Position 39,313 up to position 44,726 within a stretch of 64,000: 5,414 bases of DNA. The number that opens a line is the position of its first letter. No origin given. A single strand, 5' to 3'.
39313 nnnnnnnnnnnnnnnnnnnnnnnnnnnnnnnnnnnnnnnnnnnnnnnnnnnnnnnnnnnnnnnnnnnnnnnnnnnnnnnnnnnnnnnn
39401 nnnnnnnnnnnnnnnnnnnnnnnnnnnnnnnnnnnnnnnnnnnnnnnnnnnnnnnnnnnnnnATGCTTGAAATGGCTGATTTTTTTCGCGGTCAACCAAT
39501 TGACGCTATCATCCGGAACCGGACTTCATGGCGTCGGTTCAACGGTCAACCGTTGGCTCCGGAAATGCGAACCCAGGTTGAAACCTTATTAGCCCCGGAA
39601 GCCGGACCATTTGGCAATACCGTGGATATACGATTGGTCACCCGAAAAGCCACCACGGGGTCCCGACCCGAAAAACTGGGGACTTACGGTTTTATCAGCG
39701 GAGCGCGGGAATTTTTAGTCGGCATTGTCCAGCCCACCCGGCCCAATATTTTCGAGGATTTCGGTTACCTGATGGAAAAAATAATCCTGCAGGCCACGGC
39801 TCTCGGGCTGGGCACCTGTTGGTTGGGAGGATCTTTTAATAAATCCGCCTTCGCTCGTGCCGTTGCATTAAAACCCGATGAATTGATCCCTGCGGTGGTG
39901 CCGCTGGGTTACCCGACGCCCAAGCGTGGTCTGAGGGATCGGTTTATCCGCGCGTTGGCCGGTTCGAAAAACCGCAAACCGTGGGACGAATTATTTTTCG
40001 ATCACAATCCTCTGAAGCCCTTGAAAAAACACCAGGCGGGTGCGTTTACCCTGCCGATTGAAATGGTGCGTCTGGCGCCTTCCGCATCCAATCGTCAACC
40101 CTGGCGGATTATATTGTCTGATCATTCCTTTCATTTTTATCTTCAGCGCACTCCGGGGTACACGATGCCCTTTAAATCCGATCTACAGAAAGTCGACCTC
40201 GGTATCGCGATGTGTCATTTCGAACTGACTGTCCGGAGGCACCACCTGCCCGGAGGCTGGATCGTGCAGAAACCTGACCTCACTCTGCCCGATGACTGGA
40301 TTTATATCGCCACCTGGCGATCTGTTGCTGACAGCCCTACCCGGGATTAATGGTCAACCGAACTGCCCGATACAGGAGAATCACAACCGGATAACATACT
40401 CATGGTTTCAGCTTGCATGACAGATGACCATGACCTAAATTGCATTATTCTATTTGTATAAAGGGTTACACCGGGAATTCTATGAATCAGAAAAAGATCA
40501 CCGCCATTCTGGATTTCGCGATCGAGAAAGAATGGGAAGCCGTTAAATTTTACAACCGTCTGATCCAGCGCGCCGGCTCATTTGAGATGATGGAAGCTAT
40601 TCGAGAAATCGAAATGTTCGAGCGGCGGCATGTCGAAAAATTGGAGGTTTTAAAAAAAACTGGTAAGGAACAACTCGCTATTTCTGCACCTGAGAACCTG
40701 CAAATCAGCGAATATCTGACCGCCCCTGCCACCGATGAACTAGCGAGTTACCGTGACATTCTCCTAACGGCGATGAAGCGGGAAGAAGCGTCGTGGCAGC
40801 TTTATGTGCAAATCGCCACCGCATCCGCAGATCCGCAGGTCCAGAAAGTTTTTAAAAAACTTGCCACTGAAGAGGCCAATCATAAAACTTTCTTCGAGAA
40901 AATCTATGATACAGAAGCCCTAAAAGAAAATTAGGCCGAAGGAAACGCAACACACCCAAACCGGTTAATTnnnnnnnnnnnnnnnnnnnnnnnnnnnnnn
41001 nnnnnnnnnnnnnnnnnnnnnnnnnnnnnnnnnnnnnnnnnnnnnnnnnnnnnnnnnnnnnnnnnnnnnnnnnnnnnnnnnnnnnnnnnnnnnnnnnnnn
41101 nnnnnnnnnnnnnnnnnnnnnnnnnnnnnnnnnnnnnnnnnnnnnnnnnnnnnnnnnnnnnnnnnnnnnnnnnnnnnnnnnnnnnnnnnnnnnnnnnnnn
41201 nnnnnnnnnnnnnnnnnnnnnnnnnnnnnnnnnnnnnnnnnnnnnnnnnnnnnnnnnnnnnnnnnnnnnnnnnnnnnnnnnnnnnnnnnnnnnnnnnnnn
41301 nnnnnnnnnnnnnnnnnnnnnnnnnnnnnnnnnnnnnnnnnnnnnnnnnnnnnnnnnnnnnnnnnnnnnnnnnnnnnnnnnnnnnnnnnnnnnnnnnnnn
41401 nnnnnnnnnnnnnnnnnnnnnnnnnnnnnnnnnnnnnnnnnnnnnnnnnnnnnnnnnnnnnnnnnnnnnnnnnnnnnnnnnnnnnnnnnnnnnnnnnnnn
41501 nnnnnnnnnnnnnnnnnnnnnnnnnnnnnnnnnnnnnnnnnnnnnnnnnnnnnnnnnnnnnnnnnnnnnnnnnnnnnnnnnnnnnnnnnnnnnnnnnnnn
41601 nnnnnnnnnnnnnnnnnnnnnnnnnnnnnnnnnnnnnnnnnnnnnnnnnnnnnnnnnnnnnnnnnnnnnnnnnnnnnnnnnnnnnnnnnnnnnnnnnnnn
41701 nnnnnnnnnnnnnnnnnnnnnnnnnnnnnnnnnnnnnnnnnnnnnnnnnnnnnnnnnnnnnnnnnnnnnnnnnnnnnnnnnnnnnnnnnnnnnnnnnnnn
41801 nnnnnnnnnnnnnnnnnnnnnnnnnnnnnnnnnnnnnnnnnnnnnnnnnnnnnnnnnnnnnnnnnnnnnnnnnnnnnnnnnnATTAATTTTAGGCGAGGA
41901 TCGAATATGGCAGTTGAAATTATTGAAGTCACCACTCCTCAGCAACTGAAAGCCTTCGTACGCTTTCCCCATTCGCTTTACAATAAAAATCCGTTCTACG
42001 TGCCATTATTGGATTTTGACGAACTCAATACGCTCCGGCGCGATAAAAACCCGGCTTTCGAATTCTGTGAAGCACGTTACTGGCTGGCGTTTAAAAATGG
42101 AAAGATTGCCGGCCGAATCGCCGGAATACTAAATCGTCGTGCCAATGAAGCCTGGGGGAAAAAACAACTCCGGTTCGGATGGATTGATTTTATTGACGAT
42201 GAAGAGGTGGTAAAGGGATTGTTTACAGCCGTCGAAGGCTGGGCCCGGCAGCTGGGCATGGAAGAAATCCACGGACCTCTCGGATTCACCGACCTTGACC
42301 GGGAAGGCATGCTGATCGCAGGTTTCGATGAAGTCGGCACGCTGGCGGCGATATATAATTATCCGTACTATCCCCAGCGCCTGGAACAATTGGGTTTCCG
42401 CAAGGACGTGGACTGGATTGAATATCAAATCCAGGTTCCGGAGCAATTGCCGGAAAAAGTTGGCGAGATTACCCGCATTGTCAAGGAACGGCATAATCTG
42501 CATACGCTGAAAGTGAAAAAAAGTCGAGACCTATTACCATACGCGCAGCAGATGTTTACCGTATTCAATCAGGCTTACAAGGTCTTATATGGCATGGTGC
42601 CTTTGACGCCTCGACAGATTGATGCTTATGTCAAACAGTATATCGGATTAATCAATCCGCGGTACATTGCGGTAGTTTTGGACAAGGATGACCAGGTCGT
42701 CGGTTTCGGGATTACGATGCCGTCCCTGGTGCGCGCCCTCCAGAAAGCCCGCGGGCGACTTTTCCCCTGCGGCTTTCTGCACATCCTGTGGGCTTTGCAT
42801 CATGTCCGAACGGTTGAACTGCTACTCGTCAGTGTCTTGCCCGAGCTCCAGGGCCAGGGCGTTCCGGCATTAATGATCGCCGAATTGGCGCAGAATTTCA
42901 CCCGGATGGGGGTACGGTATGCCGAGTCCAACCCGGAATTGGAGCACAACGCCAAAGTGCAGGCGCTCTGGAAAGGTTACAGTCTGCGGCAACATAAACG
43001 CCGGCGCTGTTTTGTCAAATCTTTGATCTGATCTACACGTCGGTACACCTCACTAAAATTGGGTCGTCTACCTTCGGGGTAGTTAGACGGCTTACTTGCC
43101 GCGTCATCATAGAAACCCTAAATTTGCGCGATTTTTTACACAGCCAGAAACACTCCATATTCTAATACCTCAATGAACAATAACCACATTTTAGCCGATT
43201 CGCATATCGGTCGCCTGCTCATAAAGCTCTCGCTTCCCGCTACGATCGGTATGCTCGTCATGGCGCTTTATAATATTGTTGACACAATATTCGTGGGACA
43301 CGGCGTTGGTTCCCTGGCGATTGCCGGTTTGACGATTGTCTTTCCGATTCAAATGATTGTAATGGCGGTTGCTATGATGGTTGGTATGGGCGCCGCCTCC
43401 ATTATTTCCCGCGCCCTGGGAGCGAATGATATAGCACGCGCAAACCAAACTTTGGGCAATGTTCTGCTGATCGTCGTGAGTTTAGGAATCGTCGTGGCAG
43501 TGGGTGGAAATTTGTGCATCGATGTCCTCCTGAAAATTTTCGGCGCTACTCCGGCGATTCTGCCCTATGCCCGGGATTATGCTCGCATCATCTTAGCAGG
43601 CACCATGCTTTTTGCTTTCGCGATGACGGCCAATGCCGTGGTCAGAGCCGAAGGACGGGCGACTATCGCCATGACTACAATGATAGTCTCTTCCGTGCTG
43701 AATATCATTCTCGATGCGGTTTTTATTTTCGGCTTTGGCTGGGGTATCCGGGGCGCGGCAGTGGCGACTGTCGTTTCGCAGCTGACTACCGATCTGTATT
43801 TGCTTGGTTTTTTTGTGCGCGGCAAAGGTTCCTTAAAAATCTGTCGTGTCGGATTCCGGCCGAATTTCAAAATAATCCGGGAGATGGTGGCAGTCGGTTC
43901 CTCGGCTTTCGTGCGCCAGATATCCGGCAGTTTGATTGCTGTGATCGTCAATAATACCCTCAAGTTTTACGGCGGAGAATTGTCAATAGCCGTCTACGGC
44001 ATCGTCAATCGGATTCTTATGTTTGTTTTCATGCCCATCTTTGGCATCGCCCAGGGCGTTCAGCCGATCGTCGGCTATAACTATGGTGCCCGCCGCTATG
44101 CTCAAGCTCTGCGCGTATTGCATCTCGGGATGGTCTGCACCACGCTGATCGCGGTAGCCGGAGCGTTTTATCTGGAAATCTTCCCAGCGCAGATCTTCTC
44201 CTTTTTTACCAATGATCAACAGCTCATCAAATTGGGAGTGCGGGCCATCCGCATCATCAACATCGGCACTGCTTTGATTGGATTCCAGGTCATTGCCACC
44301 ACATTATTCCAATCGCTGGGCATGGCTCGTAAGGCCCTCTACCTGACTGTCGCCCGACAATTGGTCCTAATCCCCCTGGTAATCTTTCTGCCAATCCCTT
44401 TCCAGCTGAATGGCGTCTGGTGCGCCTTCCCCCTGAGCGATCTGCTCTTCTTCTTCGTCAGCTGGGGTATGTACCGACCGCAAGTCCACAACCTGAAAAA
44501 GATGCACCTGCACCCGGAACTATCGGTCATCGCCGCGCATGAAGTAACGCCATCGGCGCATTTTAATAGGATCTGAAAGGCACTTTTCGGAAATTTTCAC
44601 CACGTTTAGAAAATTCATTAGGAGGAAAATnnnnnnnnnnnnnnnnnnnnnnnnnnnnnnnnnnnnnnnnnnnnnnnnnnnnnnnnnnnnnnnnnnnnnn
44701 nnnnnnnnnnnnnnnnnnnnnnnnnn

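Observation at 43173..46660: MATE transporter followed by flavodoxin-like / extracytoplasmic FMN_bind / membrane flavodoxin-ferredoxin trio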

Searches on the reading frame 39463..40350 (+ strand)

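Call 3: search_protein_families(library=pfam, proteins=[window:39463-40350:+], max_evalue=0.01)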
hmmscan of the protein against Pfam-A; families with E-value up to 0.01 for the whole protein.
window:39463-40350:+ (295 aa): 2 families
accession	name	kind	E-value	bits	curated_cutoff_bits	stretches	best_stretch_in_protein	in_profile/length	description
PF14512.11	TM1586_NiRdase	-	4.7e-37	128.1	27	1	16-256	5-214/215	Putative TM nitroreductase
PF00881.29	Nitroreductase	-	3.5e-14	53.8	23.5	1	95-150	114-167/167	Nitroreductase family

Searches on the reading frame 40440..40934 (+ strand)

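Call 3: search_protein_families(library=pfam, proteins=[window:40440-40934:+], max_evalue=0.01)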
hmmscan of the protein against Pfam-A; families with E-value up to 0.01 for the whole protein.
window:40440-40934:+ (164 aa): 5 families
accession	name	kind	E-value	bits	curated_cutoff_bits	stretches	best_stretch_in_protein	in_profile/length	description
PF02915.23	Rubrerythrin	-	7e-10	39.9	22.8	1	23-156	2-137/137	Rubrerythrin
PF13668.12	Ferritin_2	-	1.4e-07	32.2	24.7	1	22-154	4-134/138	Ferritin-like domain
PF19802.4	DUF6285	-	0.0055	17.8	28.1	0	49-85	55-90/91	Domain of unknown function (DUF6285)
PF04568.17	IATP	-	0.0067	17.3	25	0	43-78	47-82/98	Mitochondrial ATPase inhibitor, IATP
PF22277.2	EncFtn-like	-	0.0075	16.5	27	0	112-149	23-60/85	EncFtn-like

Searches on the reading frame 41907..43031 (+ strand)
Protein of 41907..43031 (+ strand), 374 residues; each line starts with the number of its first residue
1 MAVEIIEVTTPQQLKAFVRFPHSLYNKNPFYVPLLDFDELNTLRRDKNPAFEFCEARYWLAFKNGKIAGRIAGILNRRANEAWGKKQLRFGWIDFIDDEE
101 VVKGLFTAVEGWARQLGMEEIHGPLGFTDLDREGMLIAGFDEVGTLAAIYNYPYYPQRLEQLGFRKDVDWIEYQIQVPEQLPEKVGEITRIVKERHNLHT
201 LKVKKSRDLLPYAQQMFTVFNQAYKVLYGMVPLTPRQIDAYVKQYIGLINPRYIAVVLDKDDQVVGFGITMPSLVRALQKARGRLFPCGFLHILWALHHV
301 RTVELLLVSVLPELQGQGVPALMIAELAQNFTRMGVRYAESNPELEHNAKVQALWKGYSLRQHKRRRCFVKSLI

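Call 3: search_protein_families(library=pfam, proteins=[window:41907-43031:+], max_evalue=0.01)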
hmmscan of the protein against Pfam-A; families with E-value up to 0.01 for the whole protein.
window:41907-43031:+ (374 aa): 2 families
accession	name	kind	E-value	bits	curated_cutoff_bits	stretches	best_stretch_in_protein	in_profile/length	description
PF00583.31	Acetyltransf_1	-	7.9e-06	26.6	20.7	0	248-355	28-111/116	Acetyltransferase (GNAT) family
PF13508.13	Acetyltransf_7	-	0.0034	18.2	27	0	288-337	15-63/84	Acetyltransferase (GNAT) domain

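Call 4: search_protein_families(library=ncbifam, proteins=[window:41907-43031:+], max_evalue=0.01)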
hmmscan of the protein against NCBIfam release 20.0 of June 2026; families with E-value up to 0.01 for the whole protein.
window:41907-43031:+ (374 aa): 1 family
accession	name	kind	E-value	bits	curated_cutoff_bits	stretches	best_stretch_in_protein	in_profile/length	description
NF005921.0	PRK07922.1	equivalog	0.00084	19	180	1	280-337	53-106/170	amino-acid N-acetyltransferase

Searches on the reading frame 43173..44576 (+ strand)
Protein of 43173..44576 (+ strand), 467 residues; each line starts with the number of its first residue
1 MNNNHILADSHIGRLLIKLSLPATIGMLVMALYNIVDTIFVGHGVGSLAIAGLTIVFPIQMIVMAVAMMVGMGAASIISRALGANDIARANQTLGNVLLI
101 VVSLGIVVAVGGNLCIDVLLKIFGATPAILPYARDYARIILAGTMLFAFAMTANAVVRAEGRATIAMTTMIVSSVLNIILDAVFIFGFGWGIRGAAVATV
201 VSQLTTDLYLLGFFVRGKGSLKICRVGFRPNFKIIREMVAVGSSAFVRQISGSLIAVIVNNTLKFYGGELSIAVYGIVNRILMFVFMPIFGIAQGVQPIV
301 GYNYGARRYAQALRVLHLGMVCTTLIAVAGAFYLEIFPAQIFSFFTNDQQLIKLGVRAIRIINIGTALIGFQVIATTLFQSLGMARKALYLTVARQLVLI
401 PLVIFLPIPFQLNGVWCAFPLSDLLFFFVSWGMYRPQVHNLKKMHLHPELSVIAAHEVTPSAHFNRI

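Call 3: search_protein_families(library=pfam, proteins=[window:43173-44576:+], max_evalue=0.01)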
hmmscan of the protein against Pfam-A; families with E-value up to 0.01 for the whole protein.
window:43173-44576:+ (467 aa): 2 families
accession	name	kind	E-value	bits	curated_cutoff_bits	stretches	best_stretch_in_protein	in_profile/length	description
PF01554.23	MatE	-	1.1e-52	178.4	24.9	2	22-182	1-160/161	MatE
PF01943.22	Polysacc_synt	-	3.3e-06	27.2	28.2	1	59-296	41-265/274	Polysaccharide biosynthesis protein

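Call 4: search_protein_families(library=ncbifam, proteins=[window:43173-44576:+], max_evalue=0.01)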
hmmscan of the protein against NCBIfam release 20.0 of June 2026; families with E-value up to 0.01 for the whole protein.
window:43173-44576:+ (467 aa): 11 families
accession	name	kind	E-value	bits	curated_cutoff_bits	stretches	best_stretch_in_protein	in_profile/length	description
NF007130.1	PRK09575.1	equivalog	1.1e-77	262.2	445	1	11-435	3-428/435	MATE family efflux transporter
TIGR00797.1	matE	subfamily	1.7e-64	218.1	147.4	1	22-416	1-396/396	MATE family efflux transporter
NF000217.1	MATE_multi_FepA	equivalog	8.4e-48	163.5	900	1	3-426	4-427/443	multidrug efflux MATE transporter FepA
NF041801.1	MATE_SolL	equivalog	1.7e-39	135.9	780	1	5-430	11-442/458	solanimycin export family MATE transporter SolL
NF000131.1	MATE_multi_MepA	equivalog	9.9e-37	127.2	850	1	10-418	12-418/451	multidrug efflux MATE transporter MepA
NF052396.1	MATE_WgkD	equivalog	6.2e-18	65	510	1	18-413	7-400/428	tryglysin-associated MATE efflux transporter WgkD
NF007690.0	PRK10367.1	equivalog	4.4e-15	55.5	409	1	14-357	9-352/441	MATE family efflux transporter DinF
NF041358.1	GntT_guanitoxin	equivalog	4.5e-15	55.6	525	1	8-378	8-374/438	guanitoxin biosynthesis MATE family efflux transporter GntT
NF007562.1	PRK10189.1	equivalog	9.6e-10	37.8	465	1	16-390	29-407/470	EmmdR/YeeO family multidrug/toxin efflux MATE transporter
NF045578.1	export_MbnM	equivalog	1.6e-05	24.1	285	1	56-293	39-274/410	methanobactin export MATE transporter MbnM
NF001214.0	PRK00187.1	equivalog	2.4e-05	23.5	449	1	16-416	12-423/464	NorM family multidrug efflux MATE transporter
